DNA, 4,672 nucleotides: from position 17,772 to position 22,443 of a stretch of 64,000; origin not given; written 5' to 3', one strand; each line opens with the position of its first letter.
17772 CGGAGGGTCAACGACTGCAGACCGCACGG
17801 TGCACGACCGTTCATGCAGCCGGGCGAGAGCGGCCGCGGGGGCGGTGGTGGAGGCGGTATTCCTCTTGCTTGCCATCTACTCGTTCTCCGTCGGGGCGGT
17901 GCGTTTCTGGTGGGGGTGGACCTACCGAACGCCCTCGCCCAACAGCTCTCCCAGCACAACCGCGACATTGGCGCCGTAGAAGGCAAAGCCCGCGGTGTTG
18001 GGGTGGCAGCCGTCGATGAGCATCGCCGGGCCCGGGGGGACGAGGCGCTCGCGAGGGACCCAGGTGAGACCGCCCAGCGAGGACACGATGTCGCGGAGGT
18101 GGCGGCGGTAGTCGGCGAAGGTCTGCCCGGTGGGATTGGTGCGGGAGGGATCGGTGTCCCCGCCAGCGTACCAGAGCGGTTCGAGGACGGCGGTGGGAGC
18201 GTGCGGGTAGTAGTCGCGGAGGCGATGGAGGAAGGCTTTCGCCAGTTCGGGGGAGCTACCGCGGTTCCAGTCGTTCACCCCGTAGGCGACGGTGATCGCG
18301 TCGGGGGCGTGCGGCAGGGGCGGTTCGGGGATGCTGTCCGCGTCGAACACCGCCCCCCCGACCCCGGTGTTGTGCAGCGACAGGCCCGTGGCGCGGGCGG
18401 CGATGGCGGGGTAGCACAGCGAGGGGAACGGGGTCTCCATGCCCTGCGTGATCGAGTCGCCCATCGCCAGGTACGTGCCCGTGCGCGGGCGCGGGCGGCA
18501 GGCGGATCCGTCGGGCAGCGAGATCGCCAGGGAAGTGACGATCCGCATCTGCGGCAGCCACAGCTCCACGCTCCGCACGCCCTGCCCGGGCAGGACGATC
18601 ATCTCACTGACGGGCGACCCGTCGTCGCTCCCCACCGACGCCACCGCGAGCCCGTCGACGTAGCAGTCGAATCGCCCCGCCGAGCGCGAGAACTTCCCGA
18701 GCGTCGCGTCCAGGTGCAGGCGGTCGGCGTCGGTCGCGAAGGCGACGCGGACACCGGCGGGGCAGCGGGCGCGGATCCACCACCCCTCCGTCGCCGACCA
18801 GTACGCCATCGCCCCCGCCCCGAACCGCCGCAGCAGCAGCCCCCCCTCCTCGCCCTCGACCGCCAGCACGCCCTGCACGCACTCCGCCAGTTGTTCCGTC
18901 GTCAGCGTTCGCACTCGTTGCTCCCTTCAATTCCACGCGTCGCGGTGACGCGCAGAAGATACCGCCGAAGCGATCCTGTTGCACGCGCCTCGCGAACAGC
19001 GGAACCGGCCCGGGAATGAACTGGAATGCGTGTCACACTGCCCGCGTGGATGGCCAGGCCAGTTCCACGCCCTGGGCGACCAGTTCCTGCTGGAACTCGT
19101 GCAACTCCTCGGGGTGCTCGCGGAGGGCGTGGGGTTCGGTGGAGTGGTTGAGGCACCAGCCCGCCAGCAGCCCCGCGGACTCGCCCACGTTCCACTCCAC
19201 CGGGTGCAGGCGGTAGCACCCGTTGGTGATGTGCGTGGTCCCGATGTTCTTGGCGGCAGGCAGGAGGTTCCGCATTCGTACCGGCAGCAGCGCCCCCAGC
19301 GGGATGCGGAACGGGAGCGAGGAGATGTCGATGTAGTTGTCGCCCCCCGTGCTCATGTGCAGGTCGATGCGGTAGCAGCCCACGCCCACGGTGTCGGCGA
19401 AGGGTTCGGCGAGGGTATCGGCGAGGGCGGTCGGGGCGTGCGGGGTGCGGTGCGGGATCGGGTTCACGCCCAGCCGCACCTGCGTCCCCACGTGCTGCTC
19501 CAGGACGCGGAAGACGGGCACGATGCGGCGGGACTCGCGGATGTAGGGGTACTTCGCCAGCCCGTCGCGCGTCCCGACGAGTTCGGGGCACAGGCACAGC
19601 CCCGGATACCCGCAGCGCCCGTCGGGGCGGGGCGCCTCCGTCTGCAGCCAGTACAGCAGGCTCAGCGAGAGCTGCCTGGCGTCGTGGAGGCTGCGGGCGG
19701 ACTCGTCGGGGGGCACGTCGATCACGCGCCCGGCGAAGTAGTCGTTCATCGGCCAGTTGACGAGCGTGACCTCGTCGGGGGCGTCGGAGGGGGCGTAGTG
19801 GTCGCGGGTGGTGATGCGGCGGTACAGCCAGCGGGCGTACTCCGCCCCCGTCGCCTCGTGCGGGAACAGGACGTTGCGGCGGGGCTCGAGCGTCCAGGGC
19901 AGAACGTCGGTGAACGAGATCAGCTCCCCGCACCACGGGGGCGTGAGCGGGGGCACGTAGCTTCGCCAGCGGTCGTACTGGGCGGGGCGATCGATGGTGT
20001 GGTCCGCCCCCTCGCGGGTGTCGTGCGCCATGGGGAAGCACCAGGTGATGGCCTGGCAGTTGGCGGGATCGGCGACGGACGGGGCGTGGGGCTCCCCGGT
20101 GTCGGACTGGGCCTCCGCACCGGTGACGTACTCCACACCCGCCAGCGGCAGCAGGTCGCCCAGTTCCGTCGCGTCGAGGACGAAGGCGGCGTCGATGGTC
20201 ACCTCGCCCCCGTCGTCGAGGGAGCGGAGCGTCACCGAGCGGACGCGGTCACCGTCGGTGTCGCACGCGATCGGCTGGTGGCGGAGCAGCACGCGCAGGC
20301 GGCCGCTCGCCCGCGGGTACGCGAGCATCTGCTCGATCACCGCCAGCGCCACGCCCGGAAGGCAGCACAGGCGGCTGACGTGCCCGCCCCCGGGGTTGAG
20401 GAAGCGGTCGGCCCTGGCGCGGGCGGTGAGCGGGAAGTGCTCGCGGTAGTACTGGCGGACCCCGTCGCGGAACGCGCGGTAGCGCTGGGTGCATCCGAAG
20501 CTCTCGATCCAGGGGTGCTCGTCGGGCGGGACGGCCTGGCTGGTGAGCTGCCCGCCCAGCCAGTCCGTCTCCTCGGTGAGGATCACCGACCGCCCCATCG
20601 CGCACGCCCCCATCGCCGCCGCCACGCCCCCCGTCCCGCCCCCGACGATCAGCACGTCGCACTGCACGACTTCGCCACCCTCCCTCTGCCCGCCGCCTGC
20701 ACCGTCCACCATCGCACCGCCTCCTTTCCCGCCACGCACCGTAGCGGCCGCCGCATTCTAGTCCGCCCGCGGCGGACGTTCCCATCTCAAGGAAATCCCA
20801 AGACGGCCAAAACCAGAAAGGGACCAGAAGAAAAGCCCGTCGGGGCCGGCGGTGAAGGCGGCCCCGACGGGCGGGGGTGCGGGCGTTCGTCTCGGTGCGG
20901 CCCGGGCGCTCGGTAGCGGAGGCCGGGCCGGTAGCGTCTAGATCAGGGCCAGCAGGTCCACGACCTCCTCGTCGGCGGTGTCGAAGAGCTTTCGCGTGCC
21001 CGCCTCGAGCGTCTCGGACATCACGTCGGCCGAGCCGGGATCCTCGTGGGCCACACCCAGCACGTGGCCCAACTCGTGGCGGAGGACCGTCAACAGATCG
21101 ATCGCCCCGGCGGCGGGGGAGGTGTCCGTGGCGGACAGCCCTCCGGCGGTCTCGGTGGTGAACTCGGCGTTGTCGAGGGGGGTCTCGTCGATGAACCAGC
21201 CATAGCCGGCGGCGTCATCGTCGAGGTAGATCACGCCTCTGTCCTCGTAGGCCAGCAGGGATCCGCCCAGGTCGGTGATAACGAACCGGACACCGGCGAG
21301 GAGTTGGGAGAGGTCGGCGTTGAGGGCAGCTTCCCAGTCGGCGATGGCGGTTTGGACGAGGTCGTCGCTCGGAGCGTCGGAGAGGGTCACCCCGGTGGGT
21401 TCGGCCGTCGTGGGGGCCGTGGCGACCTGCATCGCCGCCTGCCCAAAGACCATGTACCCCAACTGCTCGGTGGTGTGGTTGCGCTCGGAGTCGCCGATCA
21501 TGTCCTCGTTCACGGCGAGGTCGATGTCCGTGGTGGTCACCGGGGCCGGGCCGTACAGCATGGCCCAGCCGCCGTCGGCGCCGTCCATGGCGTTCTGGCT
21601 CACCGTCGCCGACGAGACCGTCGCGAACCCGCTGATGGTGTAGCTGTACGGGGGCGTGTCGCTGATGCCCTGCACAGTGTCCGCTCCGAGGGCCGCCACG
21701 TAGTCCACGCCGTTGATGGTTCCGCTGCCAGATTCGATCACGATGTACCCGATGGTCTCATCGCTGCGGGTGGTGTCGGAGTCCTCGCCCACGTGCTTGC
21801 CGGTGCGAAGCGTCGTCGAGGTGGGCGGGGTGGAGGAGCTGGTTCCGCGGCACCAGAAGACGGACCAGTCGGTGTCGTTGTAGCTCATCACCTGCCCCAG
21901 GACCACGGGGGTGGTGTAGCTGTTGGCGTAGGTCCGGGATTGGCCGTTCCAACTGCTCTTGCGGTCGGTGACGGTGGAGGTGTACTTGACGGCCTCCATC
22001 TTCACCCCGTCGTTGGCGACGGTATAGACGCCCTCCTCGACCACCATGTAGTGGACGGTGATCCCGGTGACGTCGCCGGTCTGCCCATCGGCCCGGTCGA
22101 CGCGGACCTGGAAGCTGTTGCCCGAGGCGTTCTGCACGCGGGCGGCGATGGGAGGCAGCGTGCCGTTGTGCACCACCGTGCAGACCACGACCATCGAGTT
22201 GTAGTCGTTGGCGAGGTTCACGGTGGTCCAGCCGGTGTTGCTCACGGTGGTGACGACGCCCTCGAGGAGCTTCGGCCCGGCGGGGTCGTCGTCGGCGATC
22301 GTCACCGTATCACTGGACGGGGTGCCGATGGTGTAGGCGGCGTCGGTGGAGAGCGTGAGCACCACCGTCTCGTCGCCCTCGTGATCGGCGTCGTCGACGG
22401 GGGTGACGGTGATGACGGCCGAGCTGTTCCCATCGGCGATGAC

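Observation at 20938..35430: A 14.5-kb single gene for a ~4830-aa secreted mosaic protein combining polysaccharide-lyase-like modules, adhesin arrays and a protease motif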

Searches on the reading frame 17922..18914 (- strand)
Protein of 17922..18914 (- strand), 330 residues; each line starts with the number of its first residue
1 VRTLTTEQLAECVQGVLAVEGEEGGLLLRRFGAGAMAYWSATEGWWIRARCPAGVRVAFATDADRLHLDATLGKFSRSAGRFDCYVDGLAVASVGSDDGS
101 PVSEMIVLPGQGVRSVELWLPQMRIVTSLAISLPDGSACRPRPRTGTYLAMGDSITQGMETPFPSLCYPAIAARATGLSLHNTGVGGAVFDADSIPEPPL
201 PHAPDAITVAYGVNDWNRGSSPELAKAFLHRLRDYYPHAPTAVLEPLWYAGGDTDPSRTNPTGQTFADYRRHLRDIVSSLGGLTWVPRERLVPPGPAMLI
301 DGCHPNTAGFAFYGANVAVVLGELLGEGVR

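Call 14: search_protein_families(library=pfam, proteins=[window:17922-18914:-], max_evalue=0.001)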
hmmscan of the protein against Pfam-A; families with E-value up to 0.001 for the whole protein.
window:17922-18914:- (330 aa): 3 families
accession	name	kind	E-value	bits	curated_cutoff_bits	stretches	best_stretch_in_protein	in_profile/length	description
PF13472.12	Lipase_GDSL_2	-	1.8e-16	61.6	32.9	1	150-310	1-176/178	GDSL-like Lipase/Acylhydrolase family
PF21181.3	SsfX3_N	-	1.3e-07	32.3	27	1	44-123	33-124/130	SsfX3, N-terminal domain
PF00657.28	Lipase_GDSL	-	2.6e-06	28.2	23.6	1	148-242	1-116/208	GDSL-like Lipase/Acylhydrolase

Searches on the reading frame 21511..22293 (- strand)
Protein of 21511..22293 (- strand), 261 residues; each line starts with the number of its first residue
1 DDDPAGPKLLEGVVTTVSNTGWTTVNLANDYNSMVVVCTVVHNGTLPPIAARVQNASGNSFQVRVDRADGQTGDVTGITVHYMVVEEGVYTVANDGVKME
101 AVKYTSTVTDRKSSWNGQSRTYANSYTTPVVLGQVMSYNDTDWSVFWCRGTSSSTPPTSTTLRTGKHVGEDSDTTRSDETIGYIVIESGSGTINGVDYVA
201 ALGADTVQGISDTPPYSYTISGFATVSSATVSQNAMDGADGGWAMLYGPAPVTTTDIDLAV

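Call 9: search_protein_families(library=pfam, proteins=[window:21511-22293:-], max_evalue=1)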
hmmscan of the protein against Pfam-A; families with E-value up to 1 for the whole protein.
window:21511-22293:- (261 aa): 2 families
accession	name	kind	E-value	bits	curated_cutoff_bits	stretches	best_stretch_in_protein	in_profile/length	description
PF17166.9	DUF5126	-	0.055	13.9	27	1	49-127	21-94/104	Domain of unknown function (DUF5126)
PF18614.7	RNase_II_C_S1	-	0.14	12.5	26.6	0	47-75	22-54/59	RNase II-type exonuclease C-terminal S1 domain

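Call 46: search_protein_families(library=ncbifam, proteins=[window:21511-22293:-], max_evalue=1)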
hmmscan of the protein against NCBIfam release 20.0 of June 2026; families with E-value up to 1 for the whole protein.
window:21511-22293:- (261 aa): 1 family
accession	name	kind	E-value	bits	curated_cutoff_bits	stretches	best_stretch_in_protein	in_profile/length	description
TIGR00747.1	fabH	subfamily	0.037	13.1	292.1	1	27-92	68-133/322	beta-ketoacyl-ACP synthase III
